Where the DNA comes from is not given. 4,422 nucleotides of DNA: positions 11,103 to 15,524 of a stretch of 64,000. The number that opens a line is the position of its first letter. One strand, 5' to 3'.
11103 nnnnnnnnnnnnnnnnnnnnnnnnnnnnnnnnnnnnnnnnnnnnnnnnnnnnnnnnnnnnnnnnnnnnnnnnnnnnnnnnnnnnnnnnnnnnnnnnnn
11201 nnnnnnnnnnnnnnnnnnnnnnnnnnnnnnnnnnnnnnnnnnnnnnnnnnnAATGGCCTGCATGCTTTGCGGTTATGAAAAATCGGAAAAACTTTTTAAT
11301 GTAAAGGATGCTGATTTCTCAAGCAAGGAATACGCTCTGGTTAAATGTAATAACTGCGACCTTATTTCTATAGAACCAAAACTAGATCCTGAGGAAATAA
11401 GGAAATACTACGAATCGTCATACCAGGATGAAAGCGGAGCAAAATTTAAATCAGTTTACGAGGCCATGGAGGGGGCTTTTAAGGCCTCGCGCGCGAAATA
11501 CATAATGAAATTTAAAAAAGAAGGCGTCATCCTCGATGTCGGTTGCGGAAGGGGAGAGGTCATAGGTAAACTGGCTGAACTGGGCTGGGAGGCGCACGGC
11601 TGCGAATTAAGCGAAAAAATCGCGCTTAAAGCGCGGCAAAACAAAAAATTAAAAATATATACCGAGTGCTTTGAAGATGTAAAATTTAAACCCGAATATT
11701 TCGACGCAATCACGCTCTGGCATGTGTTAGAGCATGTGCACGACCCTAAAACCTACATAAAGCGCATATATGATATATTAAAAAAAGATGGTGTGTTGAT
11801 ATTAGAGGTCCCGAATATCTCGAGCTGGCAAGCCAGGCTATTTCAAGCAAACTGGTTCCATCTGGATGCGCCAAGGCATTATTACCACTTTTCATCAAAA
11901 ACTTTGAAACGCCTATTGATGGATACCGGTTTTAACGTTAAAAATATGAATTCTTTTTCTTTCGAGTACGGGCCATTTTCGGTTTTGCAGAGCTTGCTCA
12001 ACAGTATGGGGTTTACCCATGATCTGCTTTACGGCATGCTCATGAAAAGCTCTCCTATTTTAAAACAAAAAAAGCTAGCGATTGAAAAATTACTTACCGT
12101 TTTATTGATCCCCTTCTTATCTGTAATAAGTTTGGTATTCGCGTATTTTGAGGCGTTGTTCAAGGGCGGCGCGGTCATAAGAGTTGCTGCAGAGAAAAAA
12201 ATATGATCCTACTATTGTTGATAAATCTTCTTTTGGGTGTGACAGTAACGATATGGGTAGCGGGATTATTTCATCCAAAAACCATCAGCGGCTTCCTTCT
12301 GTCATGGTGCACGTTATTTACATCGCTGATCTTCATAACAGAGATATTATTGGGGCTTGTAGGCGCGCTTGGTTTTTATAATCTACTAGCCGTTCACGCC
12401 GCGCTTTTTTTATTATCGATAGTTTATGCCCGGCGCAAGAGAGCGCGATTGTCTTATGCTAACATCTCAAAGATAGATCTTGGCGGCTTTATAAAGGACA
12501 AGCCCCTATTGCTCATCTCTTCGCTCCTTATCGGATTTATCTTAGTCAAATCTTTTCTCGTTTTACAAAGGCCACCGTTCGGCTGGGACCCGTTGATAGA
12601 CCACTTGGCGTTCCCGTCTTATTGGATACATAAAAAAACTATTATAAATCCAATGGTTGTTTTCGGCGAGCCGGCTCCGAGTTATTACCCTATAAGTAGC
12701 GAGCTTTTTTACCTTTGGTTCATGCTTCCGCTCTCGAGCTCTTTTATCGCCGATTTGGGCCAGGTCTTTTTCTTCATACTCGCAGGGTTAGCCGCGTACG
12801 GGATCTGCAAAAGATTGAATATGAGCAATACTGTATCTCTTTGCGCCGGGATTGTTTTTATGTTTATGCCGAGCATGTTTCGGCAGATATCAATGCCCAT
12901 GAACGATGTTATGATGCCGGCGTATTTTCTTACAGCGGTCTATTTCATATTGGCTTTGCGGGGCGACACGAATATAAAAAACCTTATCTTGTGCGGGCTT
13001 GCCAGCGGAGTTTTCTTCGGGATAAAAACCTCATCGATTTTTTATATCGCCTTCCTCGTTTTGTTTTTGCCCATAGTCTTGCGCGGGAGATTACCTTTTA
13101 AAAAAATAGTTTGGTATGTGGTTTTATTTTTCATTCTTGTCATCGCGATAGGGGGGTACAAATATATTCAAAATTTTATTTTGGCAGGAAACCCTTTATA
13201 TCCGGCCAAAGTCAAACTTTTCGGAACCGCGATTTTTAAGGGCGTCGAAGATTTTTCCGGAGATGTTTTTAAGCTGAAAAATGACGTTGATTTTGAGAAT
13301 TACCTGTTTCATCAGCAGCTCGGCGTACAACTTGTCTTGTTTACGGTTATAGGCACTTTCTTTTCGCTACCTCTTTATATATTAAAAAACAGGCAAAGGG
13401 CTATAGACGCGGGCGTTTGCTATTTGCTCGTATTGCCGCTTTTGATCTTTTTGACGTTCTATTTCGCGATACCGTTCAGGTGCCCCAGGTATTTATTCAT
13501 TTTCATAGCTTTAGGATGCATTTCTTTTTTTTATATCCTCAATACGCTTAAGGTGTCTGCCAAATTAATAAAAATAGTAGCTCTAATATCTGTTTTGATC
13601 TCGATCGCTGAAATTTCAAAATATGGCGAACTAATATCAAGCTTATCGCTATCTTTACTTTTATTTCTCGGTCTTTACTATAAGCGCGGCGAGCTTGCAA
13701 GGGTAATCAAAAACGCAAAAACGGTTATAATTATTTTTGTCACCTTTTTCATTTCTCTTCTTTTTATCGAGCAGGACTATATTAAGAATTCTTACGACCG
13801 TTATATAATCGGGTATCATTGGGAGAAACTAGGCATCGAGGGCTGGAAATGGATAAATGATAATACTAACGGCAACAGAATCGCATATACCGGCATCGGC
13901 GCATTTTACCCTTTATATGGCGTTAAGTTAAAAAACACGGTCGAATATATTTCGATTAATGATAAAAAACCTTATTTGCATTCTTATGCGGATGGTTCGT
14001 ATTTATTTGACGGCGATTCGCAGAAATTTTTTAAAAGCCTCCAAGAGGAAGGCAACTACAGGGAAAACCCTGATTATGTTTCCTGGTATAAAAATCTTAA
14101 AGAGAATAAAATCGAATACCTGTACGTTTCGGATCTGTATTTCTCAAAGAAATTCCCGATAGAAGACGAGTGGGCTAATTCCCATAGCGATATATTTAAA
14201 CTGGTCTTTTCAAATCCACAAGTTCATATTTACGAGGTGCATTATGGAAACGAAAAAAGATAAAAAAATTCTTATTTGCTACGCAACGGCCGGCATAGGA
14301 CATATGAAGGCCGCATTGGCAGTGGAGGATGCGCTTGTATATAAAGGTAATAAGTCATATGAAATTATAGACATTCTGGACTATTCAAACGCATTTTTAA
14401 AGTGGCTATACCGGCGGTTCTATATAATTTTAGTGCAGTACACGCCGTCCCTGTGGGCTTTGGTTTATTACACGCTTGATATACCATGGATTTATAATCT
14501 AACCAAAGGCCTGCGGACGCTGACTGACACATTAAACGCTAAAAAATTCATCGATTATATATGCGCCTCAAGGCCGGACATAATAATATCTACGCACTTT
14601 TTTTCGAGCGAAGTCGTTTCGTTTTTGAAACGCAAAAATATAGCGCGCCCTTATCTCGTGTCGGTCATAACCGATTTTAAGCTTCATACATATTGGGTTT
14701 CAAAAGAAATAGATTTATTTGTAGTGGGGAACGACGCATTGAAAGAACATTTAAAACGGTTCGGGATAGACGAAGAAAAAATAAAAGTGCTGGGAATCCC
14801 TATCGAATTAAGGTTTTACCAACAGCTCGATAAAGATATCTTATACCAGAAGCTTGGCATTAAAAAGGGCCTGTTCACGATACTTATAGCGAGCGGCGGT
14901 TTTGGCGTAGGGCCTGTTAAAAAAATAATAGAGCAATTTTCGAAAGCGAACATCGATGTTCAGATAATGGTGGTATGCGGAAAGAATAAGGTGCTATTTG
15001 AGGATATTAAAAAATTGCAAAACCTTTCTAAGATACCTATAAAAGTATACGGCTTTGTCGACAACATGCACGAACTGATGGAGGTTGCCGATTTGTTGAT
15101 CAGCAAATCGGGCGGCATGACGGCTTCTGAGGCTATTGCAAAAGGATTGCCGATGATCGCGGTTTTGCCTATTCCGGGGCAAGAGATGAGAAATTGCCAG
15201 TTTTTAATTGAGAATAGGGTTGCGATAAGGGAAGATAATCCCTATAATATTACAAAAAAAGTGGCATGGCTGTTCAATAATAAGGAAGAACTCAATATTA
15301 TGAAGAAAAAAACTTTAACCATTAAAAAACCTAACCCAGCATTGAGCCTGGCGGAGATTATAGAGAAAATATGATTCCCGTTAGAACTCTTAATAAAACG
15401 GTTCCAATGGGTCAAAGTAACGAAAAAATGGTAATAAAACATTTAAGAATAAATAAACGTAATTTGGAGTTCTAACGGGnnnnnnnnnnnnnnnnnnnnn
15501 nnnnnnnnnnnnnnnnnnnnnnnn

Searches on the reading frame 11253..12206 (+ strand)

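Call 41: search_protein_families(library=pfam, proteins=[window:11253-12206:+], max_evalue=0.0001)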
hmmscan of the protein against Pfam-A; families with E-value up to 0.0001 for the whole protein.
window:11253-12206:+ (317 aa): 7 families
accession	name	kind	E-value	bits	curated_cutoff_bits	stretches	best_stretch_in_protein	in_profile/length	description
PF13489.12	Methyltransf_23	-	1.2e-29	103.6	27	1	79-229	12-161/164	Methyltransferase domain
PF08241.18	Methyltransf_11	-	4.7e-18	66.1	21.2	1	94-184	1-95/95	Methyltransferase domain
PF13649.12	Methyltransf_25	-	1.8e-15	57.9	27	1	93-180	1-97/97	Methyltransferase domain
PF08242.18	Methyltransf_12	-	1.1e-13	52.1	30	1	94-182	1-98/98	Methyltransferase domain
PF13847.12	Methyltransf_31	-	6e-12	45.9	27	1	88-198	2-123/145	Methyltransferase domain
PF07021.18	MetW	-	2.1e-07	31.2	21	1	83-196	6-119/193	Methionine biosynthesis protein MetW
PF02353.26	CMAS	-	3.3e-07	30.3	27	1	63-239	34-222/273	Mycolic acid cyclopropane synthetase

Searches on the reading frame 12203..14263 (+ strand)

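Call 42: search_protein_families(library=pfam, proteins=[window:12203-14263:+], max_evalue=0.0001)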
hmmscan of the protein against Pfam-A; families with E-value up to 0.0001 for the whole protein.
window:12203-14263:+ (686 aa): 1 family
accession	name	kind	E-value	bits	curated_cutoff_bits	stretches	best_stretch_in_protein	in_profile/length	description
PF13231.12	PMT_2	-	2.7e-06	28.1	26.1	1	171-315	12-154/160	Dolichyl-phosphate-mannose-protein mannosyltransferase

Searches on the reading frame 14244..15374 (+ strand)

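Call 42: search_protein_families(library=pfam, proteins=[window:14244-15374:+], max_evalue=0.0001)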
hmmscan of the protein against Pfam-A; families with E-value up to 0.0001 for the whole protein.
window:14244-15374:+ (376 aa): 4 families
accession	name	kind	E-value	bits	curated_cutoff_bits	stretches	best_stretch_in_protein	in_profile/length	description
PF06925.17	MGDG_synth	-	2.5e-30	106.2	25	1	20-187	1-169/169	Monogalactosyldiacylglycerol (MGDG) synthase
PF04101.22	Glyco_tran_28_C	-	6.7e-15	55.9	22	1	226-357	19-154/166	Glycosyltransferase family 28 C-terminal domain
PF00534.26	Glycos_transf_1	-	8.2e-09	35.7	26.4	1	202-356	7-168/172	Glycosyl transferases group 1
PF13692.12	Glyco_trans_1_4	-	5.1e-07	30.5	27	1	230-346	25-142/142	Glycosyl transferases group 1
